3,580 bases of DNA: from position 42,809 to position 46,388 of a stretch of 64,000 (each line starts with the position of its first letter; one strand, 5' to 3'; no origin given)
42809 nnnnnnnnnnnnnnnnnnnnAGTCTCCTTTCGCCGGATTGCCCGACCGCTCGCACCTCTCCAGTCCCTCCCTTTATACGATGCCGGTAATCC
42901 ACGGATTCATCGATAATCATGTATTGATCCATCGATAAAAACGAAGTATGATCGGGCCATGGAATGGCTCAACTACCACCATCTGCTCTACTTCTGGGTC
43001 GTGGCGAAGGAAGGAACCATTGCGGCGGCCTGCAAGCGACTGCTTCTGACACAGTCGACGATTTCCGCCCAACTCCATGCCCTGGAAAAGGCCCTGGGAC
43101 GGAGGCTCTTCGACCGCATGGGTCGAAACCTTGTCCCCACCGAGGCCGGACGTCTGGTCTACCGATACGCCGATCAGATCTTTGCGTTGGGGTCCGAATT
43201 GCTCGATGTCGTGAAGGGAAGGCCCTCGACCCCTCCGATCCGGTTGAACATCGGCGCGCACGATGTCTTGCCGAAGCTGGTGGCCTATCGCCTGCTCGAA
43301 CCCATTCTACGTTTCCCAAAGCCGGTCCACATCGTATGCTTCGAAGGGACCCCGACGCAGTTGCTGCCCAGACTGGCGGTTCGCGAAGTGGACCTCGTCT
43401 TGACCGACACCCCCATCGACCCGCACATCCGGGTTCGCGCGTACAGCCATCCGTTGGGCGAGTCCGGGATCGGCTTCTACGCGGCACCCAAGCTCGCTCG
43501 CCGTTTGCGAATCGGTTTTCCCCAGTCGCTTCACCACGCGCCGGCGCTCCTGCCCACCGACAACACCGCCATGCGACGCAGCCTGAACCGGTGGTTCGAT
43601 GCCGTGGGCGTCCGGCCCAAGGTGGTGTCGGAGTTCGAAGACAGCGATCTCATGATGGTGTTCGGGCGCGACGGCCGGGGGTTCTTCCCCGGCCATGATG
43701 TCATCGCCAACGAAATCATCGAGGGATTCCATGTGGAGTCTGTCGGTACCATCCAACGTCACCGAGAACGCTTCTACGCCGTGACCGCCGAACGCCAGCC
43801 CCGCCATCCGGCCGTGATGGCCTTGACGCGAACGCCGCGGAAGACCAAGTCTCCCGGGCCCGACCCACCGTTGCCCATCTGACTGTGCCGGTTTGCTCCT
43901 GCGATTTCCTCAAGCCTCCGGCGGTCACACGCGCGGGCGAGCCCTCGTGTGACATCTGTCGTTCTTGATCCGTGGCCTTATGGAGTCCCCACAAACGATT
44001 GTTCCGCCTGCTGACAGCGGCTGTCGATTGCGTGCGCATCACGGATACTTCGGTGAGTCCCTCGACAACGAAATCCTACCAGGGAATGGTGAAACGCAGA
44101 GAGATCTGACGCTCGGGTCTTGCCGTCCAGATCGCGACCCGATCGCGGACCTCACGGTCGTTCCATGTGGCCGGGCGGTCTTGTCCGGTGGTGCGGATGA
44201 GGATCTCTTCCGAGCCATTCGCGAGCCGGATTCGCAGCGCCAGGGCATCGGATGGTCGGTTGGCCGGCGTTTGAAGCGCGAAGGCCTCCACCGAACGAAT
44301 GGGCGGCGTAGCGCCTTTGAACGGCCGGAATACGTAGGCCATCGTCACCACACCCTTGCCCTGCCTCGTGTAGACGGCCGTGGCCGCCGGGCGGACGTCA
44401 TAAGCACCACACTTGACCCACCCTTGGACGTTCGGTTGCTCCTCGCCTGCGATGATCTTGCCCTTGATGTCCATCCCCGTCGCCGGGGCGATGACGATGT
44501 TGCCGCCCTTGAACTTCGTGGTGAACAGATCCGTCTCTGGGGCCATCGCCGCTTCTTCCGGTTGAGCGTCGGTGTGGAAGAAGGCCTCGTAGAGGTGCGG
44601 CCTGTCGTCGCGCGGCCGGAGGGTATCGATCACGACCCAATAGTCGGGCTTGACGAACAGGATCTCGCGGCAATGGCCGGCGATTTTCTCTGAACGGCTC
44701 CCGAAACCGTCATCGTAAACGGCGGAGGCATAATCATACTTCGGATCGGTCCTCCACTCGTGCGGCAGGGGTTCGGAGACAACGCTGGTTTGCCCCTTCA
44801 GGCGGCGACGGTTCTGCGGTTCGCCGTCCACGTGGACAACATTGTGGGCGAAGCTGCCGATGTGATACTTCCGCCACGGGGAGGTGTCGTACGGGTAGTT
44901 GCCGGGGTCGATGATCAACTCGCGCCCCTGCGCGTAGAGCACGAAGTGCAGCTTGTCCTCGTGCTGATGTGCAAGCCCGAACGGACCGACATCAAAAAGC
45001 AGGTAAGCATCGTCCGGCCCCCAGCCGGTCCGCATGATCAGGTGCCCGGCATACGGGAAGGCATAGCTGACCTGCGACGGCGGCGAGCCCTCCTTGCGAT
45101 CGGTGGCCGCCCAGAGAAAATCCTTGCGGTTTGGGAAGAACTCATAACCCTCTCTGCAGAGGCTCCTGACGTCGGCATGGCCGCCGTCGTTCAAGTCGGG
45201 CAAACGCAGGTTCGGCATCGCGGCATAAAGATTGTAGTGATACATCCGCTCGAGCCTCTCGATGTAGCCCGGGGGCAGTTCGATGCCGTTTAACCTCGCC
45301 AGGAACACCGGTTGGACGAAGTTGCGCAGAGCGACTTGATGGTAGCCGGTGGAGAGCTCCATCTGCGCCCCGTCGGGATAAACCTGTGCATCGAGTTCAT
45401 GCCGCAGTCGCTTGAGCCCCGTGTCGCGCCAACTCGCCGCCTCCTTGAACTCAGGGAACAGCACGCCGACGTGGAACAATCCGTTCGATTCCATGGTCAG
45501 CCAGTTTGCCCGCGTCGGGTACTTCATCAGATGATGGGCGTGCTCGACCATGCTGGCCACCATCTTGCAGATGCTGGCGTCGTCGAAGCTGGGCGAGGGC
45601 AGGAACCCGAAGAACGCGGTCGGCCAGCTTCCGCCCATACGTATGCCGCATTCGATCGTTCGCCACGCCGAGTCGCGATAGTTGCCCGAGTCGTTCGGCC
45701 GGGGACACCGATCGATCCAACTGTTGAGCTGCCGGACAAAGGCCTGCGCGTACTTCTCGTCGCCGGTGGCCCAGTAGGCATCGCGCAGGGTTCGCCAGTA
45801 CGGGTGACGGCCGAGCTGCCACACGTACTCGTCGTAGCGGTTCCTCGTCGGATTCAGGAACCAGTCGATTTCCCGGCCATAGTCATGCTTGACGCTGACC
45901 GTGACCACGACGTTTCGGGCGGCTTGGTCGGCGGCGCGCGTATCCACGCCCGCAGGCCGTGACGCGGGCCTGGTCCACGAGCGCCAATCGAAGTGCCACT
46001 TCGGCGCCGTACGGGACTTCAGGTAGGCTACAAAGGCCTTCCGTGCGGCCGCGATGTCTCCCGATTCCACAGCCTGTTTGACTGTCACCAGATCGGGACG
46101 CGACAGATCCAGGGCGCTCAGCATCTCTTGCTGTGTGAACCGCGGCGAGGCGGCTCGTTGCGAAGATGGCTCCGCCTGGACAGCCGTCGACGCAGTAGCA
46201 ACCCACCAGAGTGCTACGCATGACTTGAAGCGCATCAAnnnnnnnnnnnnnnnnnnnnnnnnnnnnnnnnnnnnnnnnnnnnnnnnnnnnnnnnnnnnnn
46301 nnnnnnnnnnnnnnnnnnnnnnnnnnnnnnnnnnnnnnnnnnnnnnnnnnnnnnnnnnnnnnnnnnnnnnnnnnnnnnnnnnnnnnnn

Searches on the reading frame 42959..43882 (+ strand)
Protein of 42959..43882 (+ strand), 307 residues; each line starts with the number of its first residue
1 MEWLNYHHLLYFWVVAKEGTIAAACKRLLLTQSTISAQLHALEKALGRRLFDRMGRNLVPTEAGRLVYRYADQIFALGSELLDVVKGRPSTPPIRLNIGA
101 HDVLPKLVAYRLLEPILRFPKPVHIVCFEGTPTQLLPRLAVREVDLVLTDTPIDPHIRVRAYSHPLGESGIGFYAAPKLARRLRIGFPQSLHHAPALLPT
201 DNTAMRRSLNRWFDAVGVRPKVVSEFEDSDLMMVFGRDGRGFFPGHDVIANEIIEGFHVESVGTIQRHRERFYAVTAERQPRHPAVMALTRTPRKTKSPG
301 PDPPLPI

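Call 23: search_protein_families(library=pfam, proteins=[window:42959-43882:+], max_evalue=0.001)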
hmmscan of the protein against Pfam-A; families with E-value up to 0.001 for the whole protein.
window:42959-43882:+ (307 aa): 2 families
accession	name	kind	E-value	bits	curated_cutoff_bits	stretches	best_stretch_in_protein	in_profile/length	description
PF00126.33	HTH_1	-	1.2e-18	67.2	26.6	1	7-65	2-60/60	Bacterial regulatory helix-turn-helix protein, lysR family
PF03466.25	LysR_substrate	-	1.8e-15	57.3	28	1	95-290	7-201/209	LysR substrate binding domain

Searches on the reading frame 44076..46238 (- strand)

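Call 23: search_protein_families(library=pfam, proteins=[window:44076-46238:-], max_evalue=0.001)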
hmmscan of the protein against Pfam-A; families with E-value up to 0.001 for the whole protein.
window:44076-46238:- (720 aa): 2 families
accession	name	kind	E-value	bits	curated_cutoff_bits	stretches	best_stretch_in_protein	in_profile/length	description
PF16889.11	Hepar_II_III_N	-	5.6e-90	302.5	22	1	41-376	3-340/340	Heparinase II/III N-terminus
PF07940.18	Hepar_II_III_C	-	1.4e-25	90.6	24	1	391-588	6-197/237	Heparinase II/III-like, C-terminal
